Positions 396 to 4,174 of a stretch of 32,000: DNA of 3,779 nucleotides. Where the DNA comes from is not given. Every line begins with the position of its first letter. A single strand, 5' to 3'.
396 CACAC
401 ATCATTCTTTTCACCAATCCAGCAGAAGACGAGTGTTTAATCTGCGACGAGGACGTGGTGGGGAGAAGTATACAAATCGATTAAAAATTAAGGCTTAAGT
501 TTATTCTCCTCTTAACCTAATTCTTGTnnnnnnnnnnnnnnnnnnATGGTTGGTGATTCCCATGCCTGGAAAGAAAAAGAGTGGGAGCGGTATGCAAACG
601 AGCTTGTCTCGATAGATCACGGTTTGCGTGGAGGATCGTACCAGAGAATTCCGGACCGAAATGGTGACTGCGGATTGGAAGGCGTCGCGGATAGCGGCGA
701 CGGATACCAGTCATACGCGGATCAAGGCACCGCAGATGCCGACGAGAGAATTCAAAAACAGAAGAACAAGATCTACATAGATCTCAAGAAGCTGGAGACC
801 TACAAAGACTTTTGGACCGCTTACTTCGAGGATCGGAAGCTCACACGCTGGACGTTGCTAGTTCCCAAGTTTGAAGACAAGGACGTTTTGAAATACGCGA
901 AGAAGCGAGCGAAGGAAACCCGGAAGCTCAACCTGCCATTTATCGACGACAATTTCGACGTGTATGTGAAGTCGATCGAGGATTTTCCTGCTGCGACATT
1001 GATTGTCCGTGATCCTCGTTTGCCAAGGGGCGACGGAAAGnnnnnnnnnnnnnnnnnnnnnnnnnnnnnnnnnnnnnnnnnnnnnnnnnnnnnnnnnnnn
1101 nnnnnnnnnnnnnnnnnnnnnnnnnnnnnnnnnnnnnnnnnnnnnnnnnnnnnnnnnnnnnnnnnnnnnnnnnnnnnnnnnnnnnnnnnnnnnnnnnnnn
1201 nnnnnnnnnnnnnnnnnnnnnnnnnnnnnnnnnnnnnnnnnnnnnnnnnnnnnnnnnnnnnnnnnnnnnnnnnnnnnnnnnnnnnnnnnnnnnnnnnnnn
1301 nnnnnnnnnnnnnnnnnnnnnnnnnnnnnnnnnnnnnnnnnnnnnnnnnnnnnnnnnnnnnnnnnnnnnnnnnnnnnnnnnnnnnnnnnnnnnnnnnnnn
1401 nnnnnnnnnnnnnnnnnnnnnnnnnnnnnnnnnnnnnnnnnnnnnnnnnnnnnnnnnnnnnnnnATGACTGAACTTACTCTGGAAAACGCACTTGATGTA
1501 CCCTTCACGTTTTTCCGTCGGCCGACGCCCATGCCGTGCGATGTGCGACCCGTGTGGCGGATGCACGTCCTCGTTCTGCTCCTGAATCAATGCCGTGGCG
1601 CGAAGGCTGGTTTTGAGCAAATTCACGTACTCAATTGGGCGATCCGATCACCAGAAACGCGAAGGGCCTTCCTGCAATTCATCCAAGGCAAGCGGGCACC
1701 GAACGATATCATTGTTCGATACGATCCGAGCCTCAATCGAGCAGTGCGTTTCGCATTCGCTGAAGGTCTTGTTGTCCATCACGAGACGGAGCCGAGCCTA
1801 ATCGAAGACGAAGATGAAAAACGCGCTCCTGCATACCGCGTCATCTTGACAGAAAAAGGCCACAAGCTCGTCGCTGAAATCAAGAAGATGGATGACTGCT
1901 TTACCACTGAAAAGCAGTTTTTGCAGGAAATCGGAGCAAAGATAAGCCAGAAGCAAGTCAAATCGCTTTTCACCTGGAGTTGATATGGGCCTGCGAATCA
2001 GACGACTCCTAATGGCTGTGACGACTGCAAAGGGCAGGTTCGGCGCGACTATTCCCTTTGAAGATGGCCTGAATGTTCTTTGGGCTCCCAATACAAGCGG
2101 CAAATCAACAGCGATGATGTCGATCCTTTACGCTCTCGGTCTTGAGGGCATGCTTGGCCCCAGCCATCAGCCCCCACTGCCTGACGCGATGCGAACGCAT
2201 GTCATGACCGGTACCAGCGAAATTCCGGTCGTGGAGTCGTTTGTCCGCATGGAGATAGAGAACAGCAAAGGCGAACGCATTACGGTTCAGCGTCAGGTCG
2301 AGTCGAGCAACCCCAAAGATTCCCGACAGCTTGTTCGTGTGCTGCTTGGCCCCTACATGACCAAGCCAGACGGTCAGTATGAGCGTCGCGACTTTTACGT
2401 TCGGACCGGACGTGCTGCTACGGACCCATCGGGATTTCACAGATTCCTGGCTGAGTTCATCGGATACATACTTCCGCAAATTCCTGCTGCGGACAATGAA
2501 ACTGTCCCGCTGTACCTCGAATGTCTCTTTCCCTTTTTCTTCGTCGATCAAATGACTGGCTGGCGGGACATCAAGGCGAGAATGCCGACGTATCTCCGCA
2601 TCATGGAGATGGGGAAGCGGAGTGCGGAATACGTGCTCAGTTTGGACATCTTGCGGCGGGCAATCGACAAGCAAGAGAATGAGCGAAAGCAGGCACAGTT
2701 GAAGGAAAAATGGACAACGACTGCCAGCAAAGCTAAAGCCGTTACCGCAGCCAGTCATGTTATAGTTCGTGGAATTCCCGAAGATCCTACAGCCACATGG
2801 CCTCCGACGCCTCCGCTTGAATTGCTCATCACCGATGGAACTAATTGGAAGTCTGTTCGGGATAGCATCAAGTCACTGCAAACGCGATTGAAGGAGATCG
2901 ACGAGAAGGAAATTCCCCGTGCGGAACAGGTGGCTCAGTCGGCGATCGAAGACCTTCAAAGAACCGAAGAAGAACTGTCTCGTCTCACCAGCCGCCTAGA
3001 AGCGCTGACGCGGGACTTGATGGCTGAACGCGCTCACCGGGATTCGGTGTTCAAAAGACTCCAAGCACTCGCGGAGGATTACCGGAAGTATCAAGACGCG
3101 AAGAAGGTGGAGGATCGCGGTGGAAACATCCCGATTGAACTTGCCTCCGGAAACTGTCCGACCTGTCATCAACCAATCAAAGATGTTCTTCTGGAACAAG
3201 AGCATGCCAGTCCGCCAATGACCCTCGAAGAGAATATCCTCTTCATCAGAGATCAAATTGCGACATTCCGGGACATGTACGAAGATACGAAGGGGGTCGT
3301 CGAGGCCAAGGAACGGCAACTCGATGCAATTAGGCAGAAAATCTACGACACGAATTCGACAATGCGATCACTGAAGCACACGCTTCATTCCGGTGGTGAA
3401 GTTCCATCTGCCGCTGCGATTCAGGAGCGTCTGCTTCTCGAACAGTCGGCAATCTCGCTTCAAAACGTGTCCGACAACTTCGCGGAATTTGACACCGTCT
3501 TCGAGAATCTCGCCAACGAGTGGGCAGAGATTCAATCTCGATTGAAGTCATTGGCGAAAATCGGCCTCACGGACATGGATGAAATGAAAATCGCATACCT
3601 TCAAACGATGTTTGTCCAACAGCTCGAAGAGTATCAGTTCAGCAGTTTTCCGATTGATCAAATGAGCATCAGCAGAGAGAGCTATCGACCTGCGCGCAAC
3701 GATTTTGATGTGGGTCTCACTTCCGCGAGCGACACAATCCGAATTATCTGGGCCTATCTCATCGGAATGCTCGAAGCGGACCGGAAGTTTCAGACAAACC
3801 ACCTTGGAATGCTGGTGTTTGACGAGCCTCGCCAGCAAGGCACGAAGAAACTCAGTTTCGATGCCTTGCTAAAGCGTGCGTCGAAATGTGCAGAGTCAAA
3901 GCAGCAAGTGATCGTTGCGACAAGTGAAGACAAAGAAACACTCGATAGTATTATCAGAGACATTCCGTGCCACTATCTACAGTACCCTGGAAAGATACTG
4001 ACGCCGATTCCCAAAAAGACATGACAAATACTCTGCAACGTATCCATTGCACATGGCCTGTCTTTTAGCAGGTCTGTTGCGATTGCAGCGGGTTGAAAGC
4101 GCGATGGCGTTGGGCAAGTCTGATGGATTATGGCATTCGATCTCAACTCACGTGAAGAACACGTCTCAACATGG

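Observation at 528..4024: Translationally coupled three-gene cassette: nuclease-like effector, small wHTH-like middle protein and Rad50/SMC-like ABC ATPase (Lamassu/ABC-3C-like candidate defence system)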

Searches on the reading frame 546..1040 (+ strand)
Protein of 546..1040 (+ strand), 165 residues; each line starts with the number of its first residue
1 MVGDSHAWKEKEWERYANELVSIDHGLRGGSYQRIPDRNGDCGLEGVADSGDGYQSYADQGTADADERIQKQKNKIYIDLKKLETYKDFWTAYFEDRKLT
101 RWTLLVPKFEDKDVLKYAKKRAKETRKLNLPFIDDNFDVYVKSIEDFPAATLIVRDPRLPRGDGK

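Call 39: predict_structure(alignment_id=A2)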
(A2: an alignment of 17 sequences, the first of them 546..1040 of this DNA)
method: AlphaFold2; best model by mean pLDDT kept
length: 165 residues; sequences in the alignment: 17
mean_pLDDT: 87.0   pTM: 0.83
mean pLDDT of the five models: 87.0, 86.7, 86.2, 86.0, 85.3
residues with pLDDT >= 90: 112; 70-90: 34; 50-70: 8; < 50: 11
segments of 3 or more residues with pLDDT < 50: 1-4, 159-165
pLDDT, mean of each block of 10 residues (from residue 1): 58 91 94 82 92 92 86 96 95 95 90 95 97 97 91 66 40
secondary structure, 60 per line:
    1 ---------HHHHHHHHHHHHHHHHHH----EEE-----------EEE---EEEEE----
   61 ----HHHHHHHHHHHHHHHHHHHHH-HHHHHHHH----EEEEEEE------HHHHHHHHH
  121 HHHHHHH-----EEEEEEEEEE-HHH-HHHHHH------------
elements in order: H10-27 E32-34 E46-48 E52-56 H65-85 H87-94 E99-105 H112-127 E133-142 H148-153

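Call 42: fold_search(model_id=the predicted structure, library=pdb)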
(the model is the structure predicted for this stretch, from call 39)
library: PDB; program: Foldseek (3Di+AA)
matches with E <= 10: 404; with E <= 0.001: 0
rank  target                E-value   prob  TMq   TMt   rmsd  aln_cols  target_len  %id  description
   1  9nzh_A                3.3e-02  0.38  0.23  0.27   9.1       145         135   12  Crystal Structure of Amylin-NHO-18 binder complex (released 2025-05-14)
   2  4zx9_D                9.5e-02  0.14  0.23  0.10  10.9       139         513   14  X-ray crystal structure of PfA-M17 in complex with hydroxamic acid-based inhibitor 10b (released 2016-03-30)
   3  8yja_A                2.2e-01  0.41  0.32  0.32   4.9        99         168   14  Structure of Vibrio vulnificus MARTX cysteine protease domain lacking beta-flap (released 2024-07-10)
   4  1wte_MODEL_1_A        2.7e-01  0.15  0.29  0.20   8.7       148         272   13  Crystal structure of type II restrcition endonuclease, EcoO109I complexed with cognate DNA (released 2004-12-14)
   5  3kqx_D                2.7e-01  0.08  0.22  0.10  11.5       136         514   16  Structure of a protease 1 (released 2010-02-02)
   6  8svm_J                2.9e-01  0.13  0.27  0.12  10.8       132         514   14  Plasmodium falciparum M17 aminopeptidase bound to MMV1557817 (released 2024-04-24)
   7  3kr4_J                2.9e-01  0.10  0.22  0.10  11.2       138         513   14  Structure of a protease 3 (released 2010-02-02)
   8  3t8w_B                3.1e-01  0.08  0.22  0.10  11.5       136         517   17  A bestatin-based chemical biology strategy reveals distinct roles for malaria M1- and M17-family aminopeptidases (released 2011-09-28)
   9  9rli_P                3.3e-01  0.10  0.21  0.25  14.1       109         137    8  LolCDEdelta(235-252) complex with Pal lipoprotein (released 2026-01-21)
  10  8sw9_D                3.3e-01  0.08  0.22  0.10  11.0       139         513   14  Plasmodium falciparum M17 (A460S) mutant (released 2024-04-24)
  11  5cbm_B                3.6e-01  0.07  0.22  0.10  11.5       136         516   17  Crystal structure of PfA-M17 with virtual ligand inhibitor (released 2015-10-07)
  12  1wtd_A                4.6e-01  0.10  0.31  0.23  11.3       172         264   13  Crystal structure of type II restrcition endonuclease, EcoO109I DNA-free form (released 2004-12-14)
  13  8ez4_D                4.6e-01  0.07  0.22  0.10  11.4       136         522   17  Plasmodium falciparum M17 in complex with inhibitor 9aa (released 2023-01-18)
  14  3kr4_D                5.7e-01  0.07  0.23  0.10  11.3       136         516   16  Structure of a protease 3 (released 2010-02-02)
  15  6vua_B                6.5e-01  0.06  0.16  0.12   7.3        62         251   14  X-ray structure of human CD38 catalytic domain with 2'-Cl-araNAD+ (released 2020-06-03)
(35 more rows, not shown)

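Call 59: fold_search(model_id=the predicted structure, library=viral)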
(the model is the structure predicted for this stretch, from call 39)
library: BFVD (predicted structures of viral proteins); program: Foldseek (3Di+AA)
matches with E <= 10: 317; with E <= 0.001: 0
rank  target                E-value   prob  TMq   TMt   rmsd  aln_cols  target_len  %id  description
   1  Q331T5                7.3e-03  0.95  0.41  0.34   7.9       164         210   12  (no name in the UniProt tables at hand)
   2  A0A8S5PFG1            1.2e-02  0.84  0.40  0.21   7.8       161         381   14  Antitoxin [Siphoviridae sp. ctvNP11]
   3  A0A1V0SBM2            1.7e-02  0.98  0.45  0.28   4.4       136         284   11  Uncharacterized protein [Catovirus CTV1]
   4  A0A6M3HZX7            5.3e-02  0.72  0.38  0.49   6.1       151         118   10  (no name in the UniProt tables at hand)
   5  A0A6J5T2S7            5.6e-02  0.75  0.40  0.45   7.7       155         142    8  PD-(D/E)XK nuclease domain-containing protein [uncultured Caudovirales phage]
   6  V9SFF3                6.4e-02  0.35  0.29  0.26   6.9       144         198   12  DNA-directed RNA polymerase subunit RPB5 [Tunisvirus fontaine2]
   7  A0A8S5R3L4            6.9e-02  0.57  0.35  0.24   8.9       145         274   12  Uncharacterized protein [Podoviridae sp. ct8nN1]
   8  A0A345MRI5            1.0e-01  0.07  0.18  0.20  11.7       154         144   15  (no name in the UniProt tables at hand)
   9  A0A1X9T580            1.2e-01  0.11  0.18  0.15  14.0       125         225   13  Uncharacterized protein [Ranid herpesvirus 3]
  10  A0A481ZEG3            1.3e-01  0.20  0.24  0.20  12.3       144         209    8  DNA-directed RNA polymerase subunit 5 [Pithovirus LCPAC406]
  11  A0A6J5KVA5            1.5e-01  0.06  0.17  0.18  18.9       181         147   10  Uncharacterized protein [uncultured Caudovirales phage]
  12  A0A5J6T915            2.0e-01  0.25  0.28  0.39   9.8       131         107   12  Uncharacterized protein [Proteus phage Myduc]
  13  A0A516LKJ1            2.3e-01  0.54  0.23  0.28   6.7        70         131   14  (no name in the UniProt tables at hand)
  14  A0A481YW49            2.6e-01  0.25  0.37  0.32   8.2       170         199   12  DNA-directed RNA polymerase subunit 5 [Marseillevirus LCMAC103]
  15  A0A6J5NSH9            2.6e-01  0.20  0.25  0.25   6.1       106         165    6  RuvC Holliday junction resolvasome, endonuclease subunit [uncultured Caudovirales phage]
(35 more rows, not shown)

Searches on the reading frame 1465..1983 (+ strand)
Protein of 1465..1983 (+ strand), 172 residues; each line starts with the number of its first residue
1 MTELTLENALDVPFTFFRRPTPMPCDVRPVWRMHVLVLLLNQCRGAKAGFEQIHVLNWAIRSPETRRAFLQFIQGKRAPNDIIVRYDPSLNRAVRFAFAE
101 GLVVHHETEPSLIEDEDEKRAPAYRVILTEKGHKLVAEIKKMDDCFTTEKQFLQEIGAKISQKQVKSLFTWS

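Call 3: search_protein_families(library=padloc, proteins=[window:1465-1983:+], max_evalue=1)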
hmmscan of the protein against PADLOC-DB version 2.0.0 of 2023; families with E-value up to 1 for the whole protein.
window:1465-1983:+ (172 aa): 1 family
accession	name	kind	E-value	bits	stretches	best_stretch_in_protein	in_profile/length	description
PDLC03871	LmuC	-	8e-32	108.4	1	15-171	2-149/156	-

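Call 4: search_protein_families(library=pfam, proteins=[window:1465-1983:+], max_evalue=1)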
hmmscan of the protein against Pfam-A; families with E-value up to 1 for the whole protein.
window:1465-1983:+ (172 aa): 0 families

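Call 5: search_protein_families(library=ncbifam, proteins=[window:1465-1983:+], max_evalue=1)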
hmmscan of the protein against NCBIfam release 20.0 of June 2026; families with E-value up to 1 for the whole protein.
window:1465-1983:+ (172 aa): 0 families

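Call 10: search_solved_structures(query=window:1465-1983:+, max_evalue=10)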
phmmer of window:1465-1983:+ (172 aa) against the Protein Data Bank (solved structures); distinct sequences matched with E-value up to 10: 3.
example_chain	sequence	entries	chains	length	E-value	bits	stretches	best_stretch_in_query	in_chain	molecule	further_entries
3s2w_A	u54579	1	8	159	0.073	16.2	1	112-142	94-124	Transcriptional regulator, MarR family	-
8ug2_B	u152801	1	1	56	1.3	12.1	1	123-156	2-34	Beta 1 domain of streptococcal protein G (G beta 1) MCHetC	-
4kyv_A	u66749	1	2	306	1.7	11.8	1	11-119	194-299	dehalogenase HaloTag2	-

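Call 98: search_solved_structures(query=A7, max_evalue=10, show_alignments=2)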
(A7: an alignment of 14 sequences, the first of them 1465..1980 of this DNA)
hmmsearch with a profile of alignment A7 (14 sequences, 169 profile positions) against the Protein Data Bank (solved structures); distinct sequences matched with E-value up to 10: 4.
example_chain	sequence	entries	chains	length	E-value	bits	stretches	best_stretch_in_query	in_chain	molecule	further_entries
6swg_A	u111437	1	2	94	0.25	14.4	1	78-107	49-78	Periphilin-1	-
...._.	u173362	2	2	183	0.35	14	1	111-161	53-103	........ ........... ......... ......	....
3cdh_A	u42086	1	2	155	0.37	13.9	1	93-141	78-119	Transcriptional regulator, MarR family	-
3s2w_A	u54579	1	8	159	0.39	13.8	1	94-138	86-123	Transcriptional regulator, MarR family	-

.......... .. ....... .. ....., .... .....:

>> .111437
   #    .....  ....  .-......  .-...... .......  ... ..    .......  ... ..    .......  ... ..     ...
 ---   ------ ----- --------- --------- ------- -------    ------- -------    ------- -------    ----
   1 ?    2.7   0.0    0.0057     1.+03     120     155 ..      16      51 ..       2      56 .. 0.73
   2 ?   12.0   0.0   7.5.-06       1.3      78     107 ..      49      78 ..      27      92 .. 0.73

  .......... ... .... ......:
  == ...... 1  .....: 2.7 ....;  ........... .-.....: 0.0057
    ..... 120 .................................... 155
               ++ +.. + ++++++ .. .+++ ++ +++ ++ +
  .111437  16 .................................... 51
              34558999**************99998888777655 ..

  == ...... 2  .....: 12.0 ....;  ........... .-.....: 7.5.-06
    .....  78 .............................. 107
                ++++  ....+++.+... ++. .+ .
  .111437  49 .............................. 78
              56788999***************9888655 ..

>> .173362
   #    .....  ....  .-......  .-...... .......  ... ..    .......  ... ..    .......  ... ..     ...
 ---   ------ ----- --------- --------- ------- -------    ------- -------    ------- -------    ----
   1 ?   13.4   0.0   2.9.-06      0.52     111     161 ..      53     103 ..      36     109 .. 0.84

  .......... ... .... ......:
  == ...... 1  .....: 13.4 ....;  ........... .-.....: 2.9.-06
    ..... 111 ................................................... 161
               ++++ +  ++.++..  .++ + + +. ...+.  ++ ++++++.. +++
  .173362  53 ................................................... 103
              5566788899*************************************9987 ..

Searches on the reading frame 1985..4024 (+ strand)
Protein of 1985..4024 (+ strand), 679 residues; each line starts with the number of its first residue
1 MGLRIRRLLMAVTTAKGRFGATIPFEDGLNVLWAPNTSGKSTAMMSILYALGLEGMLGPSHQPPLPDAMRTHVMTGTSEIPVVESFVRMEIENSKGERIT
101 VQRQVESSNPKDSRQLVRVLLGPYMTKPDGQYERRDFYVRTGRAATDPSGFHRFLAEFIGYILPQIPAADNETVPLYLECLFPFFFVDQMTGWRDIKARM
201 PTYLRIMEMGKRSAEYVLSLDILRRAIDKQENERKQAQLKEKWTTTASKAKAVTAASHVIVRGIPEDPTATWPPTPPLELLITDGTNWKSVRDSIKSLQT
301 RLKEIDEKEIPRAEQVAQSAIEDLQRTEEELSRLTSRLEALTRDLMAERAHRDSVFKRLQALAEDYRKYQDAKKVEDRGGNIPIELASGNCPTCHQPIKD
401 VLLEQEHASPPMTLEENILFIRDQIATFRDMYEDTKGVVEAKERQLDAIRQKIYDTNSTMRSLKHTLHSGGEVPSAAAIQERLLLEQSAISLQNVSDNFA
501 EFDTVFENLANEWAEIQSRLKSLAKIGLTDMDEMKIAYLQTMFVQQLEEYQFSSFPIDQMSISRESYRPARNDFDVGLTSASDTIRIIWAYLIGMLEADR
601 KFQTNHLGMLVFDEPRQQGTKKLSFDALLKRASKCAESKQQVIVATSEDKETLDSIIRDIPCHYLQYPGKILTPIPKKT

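Call 3: search_protein_families(library=padloc, proteins=[window:1985-4024:+], max_evalue=1)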
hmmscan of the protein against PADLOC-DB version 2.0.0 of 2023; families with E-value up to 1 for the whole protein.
window:1985-4024:+ (679 aa): 32 families (the best 25 are shown)
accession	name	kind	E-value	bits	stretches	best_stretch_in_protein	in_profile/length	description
PDLC03863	LmuB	-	2.6e-107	358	1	1-657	1-590/610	-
PDLC03860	LmuB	-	3.8e-26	89.8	3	293-654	199-527/565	-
PDLC03859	LmuB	-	7.6e-26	89.4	1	3-649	3-586/611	-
PDLC03865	LmuB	-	4.1e-19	66.3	4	578-649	905-975/1007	-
PDLC00262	LmuB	-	1.9e-16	58.1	3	417-649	329-558/588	AAA ATPase domain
PDLC00259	LmuB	-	2.4e-15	54.4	3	417-651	329-560/588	AAA ATPase domain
PDLC00254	LmuB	-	9.8e-12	42.3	2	297-647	207-517/563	AAA ATPase domain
PDLC00249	LmuB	-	1.9e-11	41.4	2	289-651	199-525/565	AAA ATPase domain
PDLC03862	LmuB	-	2.7e-11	40.6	2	289-618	236-568/643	-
PDLC03864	LmuB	-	1.3e-10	38.5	2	288-654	269-640/657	-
PDLC02747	PbeC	-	5.2e-10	36.8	1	291-527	237-493/632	PbeC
PDLC00252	LmuB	-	1.2e-09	35.5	2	290-555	192-443/554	AAA ATPase domain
PDLC00256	LmuB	-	2.5e-09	34.4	2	17-54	16-53/563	AAA ATPase domain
PDLC00257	LmuB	-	1.1e-07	29.1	1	421-654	319-535/571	AAA ATPase domain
PDLC00253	LmuB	-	4.6e-07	26.8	1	313-651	219-522/567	AAA ATPase domain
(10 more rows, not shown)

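Call 4: search_protein_families(library=pfam, proteins=[window:1985-4024:+], max_evalue=1)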
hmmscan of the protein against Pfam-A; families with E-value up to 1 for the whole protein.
window:1985-4024:+ (679 aa): 16 families
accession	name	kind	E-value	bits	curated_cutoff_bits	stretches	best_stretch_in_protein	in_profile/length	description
PF13476.12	AAA_23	-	2.7e-08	35.1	27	1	21-122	13-113/201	AAA domain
PF04108.17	ATG17_like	-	0.0025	17.8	43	1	293-533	112-293/355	Autophagy protein ATG17-like domain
PF02463.25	SMC_N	-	0.0027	17.6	40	1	22-56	19-53/220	RecF/RecN/SMC N terminal domain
PF16740.10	SKA2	-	0.025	14.8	30.1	1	406-472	35-94/110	Spindle and kinetochore-associated protein 2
PF12317.13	IFT46_B_C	-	0.031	14.4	22.2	1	603-660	63-124/211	Intraflagellar transport complex B protein 46 C terminal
PF04168.17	Alpha-E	-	0.039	14.1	20.8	1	274-345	204-282/294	A predicted alpha-helical domain with a conserved ER motif.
PF07544.18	Med9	-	0.042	14.4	26.9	1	393-452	5-62/80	RNA polymerase II transcription mediator complex subunit 9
PF20462.4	DUF6715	-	0.062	13.3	27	1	321-376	72-125/192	Domain of unknown function (DUF6715)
PF23005.1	DUF7032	-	0.076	13.3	27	0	287-336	24-75/115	Domain of unknown function (DUF7032)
PF13175.12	AAA_15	-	0.092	12.8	32.1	0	22-48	18-44/374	AAA ATPase domain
PF18363.6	PI_PP_I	-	0.3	11.7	28.5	0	287-311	39-63/94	Phosphoinositide phosphatase insertion domain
PF23353.1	BBS2_hp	-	0.31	11.6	27.7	0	330-376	10-55/98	BBS2 hairpin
PF06120.16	Phage_HK97_TLTM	-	0.4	10.3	24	1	432-523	76-167/295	Tail length tape measure protein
PF02181.28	FH2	-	0.43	10.1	34.8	0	289-366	286-371/372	Formin Homology 2 Domain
PF10393.14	Matrilin_ccoil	-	0.5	10.6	26.3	0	326-344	19-37/45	Trimeric coiled-coil oligomerisation domain of matrilin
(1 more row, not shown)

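Call 5: search_protein_families(library=ncbifam, proteins=[window:1985-4024:+], max_evalue=1)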
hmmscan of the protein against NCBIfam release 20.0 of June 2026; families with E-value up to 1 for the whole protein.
window:1985-4024:+ (679 aa): 17 families
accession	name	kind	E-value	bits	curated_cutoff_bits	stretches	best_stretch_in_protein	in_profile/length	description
NF045487.1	ASRP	equivalog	4.2e-09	35.6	300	2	288-521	192-425/593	archaea-specific SMC-related protein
NF002572.0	PRK02224.1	equivalog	2.4e-08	32.8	1087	1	238-526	346-594/888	DNA double-strand break repair ATPase Rad50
TIGR02169.1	SMC_prok_A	equivalog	6.6e-07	27.4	729.4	2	21-55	17-51/1165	chromosome segregation protein SMC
NF041034.1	Rad50_Sulf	equivalog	4.8e-05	21.4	1000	1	291-526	196-414/872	DNA double-strand break repair ATPase Rad50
NF041035.1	Rad50_Halo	equivalog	0.00052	18.5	1000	1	303-526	366-594/883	DNA double-strand break repair ATPase Rad50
NF003034.1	PRK03918.1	equivalog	0.00063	17.8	700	1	289-470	341-515/878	DNA double-strand break repair ATPase Rad50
TIGR02168.1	SMC_prok_B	equivalog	0.0013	16.5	567.35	1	291-535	761-998/1181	chromosome segregation protein SMC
TIGR04527.1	mycoplas_twoTM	subfamily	0.027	14.1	125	1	289-377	43-135/248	MG_279/MG_280 family protein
TIGR00996.1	Mtu_fam_mce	paralog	0.044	13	140.5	1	292-367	133-205/291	MCE family protein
NF041198.1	UshA_like_PCGU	equivalog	0.059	11.9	275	1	299-416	316-436/519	UshA-like (seleno)protein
NF038093.1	GrdX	subfamily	0.078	13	40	0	209-248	64-103/119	GrdX family protein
NF045780.1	TrlF_fam_ATP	equivalog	0.094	11.4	350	1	230-374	571-697/944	TrlF family AAA-like ATPase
NF010745.0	PRK14147.1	equivalog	0.16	11.8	184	0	313-374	10-70/172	nucleotide exchange factor GrpE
NF053563.1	Rkd4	equivalog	0.2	9.7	860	0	22-51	19-47/747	arcadin-4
NF047515.1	SpiroCoCo_C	equivalog_domain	0.25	10.5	125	1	289-372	131-209/313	SpiroCoCo family coiled-coil protein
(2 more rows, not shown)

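Call 9: search_solved_structures(query=window:1985-4024:+, max_evalue=0.01)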
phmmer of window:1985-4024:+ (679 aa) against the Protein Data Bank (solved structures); distinct sequences matched with E-value up to 0.01: 0.

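Call 99: search_solved_structures(query=A5, max_evalue=0.1)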
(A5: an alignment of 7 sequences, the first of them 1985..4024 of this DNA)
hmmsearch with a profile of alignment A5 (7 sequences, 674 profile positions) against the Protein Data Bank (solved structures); distinct sequences matched with E-value up to 0.1: 4.
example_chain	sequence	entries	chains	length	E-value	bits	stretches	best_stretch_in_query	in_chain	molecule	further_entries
1ii8_A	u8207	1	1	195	0.06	14.9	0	20-51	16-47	Rad50 ABC-ATPase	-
3qkr_A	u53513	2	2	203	0.061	14.8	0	20-51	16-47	DNA double-strand break repair rad50 ATPase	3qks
1us8_A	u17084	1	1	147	0.066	14.7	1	20-51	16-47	DNA DOUBLE-STRAND BREAK REPAIR RAD50 ATPASE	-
1f2t_A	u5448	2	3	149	0.067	14.7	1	20-51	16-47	RAD50 ABC-ATPASE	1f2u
